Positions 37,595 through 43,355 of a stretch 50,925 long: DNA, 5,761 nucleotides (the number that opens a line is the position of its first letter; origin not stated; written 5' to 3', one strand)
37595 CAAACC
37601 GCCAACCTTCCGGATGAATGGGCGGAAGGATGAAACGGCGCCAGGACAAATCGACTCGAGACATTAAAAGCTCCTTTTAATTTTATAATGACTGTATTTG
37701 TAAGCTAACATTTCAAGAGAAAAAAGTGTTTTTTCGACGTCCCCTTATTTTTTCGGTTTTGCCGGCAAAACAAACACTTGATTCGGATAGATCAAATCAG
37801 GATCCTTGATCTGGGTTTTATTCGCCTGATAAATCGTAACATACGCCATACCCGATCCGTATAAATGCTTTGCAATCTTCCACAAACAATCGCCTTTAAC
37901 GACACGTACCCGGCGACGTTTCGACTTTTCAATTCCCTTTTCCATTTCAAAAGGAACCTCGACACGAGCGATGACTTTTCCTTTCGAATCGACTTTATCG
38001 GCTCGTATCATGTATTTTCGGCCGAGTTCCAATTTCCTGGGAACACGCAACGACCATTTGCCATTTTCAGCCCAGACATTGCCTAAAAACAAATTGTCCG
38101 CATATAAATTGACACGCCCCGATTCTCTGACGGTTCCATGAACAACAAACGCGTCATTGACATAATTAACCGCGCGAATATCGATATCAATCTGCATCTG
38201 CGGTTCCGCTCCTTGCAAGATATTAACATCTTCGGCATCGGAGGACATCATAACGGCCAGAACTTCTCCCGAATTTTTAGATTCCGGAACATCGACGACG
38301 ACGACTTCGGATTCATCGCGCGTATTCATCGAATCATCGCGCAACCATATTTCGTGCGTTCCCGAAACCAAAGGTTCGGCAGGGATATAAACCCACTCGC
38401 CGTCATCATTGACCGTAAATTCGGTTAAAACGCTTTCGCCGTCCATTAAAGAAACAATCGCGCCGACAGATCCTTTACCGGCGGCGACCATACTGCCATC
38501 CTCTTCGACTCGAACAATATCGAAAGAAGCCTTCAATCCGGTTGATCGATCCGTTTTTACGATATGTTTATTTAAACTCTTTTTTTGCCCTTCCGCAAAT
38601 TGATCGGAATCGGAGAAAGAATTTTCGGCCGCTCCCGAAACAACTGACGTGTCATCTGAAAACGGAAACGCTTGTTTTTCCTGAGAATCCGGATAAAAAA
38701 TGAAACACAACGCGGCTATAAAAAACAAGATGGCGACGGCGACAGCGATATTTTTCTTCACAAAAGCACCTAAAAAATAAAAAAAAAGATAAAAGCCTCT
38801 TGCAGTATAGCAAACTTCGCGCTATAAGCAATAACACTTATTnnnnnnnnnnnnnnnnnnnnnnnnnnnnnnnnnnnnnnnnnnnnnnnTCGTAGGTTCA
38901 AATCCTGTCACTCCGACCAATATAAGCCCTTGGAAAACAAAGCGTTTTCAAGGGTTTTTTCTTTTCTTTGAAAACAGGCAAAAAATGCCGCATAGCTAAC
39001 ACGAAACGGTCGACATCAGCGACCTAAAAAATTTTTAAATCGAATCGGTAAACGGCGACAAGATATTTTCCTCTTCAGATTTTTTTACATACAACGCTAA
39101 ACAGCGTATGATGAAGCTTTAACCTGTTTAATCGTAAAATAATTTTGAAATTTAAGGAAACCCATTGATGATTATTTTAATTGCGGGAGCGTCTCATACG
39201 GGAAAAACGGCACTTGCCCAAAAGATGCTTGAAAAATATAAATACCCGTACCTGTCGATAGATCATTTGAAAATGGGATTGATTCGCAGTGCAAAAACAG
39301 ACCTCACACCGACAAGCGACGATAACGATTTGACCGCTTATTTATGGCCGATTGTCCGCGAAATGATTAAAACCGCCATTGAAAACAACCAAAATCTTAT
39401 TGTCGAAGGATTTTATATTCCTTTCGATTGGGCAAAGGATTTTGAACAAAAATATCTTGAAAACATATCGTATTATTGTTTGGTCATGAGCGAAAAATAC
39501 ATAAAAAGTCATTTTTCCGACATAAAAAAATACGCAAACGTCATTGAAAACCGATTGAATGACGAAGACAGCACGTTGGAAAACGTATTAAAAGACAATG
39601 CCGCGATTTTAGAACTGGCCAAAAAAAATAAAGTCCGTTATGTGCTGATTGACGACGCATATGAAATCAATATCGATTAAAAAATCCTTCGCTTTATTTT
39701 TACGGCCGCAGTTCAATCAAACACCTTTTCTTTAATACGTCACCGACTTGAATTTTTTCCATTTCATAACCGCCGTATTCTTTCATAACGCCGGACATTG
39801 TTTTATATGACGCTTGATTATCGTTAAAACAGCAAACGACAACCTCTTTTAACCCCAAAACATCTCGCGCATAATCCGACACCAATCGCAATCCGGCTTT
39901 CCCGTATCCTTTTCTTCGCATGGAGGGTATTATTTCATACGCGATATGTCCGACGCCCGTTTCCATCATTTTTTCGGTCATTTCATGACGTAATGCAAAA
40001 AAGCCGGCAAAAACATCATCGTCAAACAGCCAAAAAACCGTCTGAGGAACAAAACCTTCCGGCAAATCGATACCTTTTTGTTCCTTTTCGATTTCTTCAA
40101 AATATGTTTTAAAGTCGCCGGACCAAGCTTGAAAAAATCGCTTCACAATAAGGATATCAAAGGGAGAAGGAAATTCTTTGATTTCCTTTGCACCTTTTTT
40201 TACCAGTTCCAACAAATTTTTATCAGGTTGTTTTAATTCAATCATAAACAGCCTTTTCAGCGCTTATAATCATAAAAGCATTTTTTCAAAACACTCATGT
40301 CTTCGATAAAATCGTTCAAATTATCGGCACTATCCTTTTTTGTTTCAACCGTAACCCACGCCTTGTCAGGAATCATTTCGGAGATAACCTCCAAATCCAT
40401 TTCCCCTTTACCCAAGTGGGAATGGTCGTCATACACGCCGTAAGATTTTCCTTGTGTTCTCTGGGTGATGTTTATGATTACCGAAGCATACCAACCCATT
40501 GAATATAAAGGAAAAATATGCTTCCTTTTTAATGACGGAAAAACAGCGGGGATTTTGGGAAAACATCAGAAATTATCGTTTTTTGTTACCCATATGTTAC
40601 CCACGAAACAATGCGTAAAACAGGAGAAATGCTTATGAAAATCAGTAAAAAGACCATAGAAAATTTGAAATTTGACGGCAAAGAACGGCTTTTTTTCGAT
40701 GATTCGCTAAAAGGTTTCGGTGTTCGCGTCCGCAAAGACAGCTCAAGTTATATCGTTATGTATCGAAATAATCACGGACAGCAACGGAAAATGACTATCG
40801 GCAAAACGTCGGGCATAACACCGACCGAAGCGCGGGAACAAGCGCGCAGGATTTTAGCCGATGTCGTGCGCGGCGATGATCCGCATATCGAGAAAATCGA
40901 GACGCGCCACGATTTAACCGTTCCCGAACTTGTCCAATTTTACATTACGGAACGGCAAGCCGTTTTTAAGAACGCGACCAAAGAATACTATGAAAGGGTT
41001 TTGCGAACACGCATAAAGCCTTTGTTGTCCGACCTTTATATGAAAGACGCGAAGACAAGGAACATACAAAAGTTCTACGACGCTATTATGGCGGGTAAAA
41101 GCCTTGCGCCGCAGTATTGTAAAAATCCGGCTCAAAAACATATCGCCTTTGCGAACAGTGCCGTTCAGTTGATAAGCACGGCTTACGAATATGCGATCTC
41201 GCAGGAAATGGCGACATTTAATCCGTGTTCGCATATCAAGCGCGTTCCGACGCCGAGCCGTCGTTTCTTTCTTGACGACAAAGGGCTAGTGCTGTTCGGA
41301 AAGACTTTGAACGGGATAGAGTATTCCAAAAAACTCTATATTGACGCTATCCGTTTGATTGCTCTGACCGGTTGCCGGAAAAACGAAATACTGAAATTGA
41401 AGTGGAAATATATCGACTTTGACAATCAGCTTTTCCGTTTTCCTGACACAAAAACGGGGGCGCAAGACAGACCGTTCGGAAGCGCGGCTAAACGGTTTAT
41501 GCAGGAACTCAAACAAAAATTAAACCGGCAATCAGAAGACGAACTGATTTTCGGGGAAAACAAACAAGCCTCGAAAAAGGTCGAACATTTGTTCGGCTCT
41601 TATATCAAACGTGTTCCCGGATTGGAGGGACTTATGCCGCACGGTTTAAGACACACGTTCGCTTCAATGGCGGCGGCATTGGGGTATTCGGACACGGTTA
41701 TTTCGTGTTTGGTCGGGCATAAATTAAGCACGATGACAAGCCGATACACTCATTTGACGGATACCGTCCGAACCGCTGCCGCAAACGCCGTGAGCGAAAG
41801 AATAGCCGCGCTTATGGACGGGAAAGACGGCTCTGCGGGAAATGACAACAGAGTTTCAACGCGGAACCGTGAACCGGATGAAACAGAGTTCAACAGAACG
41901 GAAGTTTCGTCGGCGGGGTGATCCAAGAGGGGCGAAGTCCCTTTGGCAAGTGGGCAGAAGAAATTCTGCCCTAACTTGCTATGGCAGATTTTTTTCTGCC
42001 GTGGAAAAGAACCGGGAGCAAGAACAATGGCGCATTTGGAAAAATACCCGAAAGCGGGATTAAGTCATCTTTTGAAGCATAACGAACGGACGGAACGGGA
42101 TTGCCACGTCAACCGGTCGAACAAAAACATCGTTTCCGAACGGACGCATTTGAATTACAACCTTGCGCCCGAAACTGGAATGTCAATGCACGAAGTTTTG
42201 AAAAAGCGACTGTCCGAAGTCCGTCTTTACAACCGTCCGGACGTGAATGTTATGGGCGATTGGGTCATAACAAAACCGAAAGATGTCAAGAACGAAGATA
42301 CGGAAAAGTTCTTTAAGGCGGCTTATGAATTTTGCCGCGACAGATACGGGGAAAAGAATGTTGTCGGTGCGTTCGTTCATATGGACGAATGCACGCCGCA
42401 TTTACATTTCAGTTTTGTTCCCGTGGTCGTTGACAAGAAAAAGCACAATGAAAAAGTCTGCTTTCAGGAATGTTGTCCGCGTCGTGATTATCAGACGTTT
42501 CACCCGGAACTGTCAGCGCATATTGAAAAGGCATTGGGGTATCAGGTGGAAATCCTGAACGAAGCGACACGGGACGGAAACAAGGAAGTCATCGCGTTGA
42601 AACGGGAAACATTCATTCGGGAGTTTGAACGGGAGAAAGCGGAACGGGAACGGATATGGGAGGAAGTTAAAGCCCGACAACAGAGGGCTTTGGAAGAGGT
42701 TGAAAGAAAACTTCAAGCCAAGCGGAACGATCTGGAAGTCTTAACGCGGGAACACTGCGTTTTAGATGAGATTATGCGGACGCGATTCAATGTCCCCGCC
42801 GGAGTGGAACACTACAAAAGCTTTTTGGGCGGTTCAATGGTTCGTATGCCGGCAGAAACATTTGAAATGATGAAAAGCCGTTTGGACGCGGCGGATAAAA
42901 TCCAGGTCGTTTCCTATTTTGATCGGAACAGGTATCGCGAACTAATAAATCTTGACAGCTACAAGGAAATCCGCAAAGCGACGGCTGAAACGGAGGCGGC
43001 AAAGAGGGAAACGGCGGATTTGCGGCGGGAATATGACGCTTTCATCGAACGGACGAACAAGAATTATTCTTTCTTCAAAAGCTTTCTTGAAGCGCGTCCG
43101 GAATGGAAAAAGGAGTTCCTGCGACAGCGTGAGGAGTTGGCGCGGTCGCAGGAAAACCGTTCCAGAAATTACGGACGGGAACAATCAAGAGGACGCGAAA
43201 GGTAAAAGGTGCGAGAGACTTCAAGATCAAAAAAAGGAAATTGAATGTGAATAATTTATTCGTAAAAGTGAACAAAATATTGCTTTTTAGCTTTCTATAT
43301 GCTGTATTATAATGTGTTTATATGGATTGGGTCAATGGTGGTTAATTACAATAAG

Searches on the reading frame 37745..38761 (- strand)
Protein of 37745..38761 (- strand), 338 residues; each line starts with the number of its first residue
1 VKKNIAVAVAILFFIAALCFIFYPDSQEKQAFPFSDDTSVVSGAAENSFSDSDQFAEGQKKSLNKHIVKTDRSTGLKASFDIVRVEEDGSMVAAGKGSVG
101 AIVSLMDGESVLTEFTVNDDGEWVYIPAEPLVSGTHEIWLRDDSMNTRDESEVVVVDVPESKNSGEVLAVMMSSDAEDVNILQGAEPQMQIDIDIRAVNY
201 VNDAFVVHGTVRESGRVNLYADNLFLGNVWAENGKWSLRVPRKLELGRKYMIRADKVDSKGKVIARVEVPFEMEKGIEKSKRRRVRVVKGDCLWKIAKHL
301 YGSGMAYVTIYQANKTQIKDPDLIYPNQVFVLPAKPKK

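Call 28: search_protein_families(library=pfam, proteins=[window:37745-38761:-], max_evalue=0.0001)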
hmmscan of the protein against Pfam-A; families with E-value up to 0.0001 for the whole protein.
window:37745-38761:- (338 aa): 3 families
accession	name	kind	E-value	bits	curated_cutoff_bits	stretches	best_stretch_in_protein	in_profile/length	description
PF01476.26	LysM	-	8.1e-08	32.5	20.9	1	286-333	2-43/43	LysM domain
PF17936.7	Big_6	-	3.6e-05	24.4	27.6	0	83-157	8-83/83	Bacterial Ig domain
PF19077.6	Big_13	-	4.2e-05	24.4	27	0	99-157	40-101/102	Bacterial Ig-like domain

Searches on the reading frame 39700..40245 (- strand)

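Call 29: search_protein_families(library=pfam, proteins=[window:39700-40245:-], max_evalue=0.0001)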
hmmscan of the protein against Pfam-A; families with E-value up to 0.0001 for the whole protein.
window:39700-40245:- (181 aa): 2 families
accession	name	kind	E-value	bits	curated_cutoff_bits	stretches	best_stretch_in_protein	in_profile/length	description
PF00583.31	Acetyltransf_1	-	7.7e-10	39.5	20.7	1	60-148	23-109/116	Acetyltransferase (GNAT) family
PF13302.13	Acetyltransf_3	-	2.2e-07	32.1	25.4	1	72-150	56-132/138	Acetyltransferase (GNAT) domain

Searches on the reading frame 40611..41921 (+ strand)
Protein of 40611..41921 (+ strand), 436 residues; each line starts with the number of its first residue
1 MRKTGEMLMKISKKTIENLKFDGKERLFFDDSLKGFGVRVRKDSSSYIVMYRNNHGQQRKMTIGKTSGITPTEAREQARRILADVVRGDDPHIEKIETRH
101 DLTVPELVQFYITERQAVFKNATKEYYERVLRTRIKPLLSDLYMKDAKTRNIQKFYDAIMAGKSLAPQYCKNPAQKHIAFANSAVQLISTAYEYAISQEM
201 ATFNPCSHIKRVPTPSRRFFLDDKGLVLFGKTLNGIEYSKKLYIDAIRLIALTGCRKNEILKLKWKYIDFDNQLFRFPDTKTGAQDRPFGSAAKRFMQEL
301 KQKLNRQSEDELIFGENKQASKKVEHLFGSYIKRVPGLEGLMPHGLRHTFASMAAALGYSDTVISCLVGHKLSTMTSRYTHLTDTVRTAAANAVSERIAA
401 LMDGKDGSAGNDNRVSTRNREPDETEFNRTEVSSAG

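Call 29: search_protein_families(library=pfam, proteins=[window:40611-41921:+], max_evalue=0.0001)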
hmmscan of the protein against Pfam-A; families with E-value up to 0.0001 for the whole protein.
window:40611-41921:+ (436 aa): 3 families
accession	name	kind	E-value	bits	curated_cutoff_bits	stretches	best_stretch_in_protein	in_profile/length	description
PF00589.27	Phage_integrase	-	1.4e-19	70.9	27.1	1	246-384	27-170/172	Phage integrase family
PF13356.12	Arm-DNA-bind_3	-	3.2e-13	50.1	27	1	12-95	2-80/83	Arm DNA-binding domain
PF14659.12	Phage_int_SAM_3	-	6.8e-07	29.8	22.6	1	103-159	1-57/58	Phage integrase, N-terminal SAM-like domain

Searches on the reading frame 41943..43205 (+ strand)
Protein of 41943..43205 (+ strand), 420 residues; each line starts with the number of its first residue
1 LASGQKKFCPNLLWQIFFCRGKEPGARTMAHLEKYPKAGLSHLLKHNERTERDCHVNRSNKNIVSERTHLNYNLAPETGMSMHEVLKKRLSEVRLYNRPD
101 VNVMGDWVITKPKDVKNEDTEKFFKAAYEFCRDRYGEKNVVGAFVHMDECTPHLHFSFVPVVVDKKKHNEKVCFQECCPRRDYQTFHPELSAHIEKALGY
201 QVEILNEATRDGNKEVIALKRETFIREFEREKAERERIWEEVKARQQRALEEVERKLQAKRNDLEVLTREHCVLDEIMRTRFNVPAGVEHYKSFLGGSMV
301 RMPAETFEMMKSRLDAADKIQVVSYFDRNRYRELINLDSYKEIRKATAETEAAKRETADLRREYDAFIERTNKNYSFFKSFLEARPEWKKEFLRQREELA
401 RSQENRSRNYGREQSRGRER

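Call 29: search_protein_families(library=pfam, proteins=[window:41943-43205:+], max_evalue=0.0001)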
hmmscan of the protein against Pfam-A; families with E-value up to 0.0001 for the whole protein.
window:41943-43205:+ (420 aa): 1 family
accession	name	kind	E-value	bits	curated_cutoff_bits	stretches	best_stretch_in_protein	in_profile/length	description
PF01076.25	Mob_Pre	-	4.4e-26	92.3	25.5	1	27-196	4-172/196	Plasmid recombination enzyme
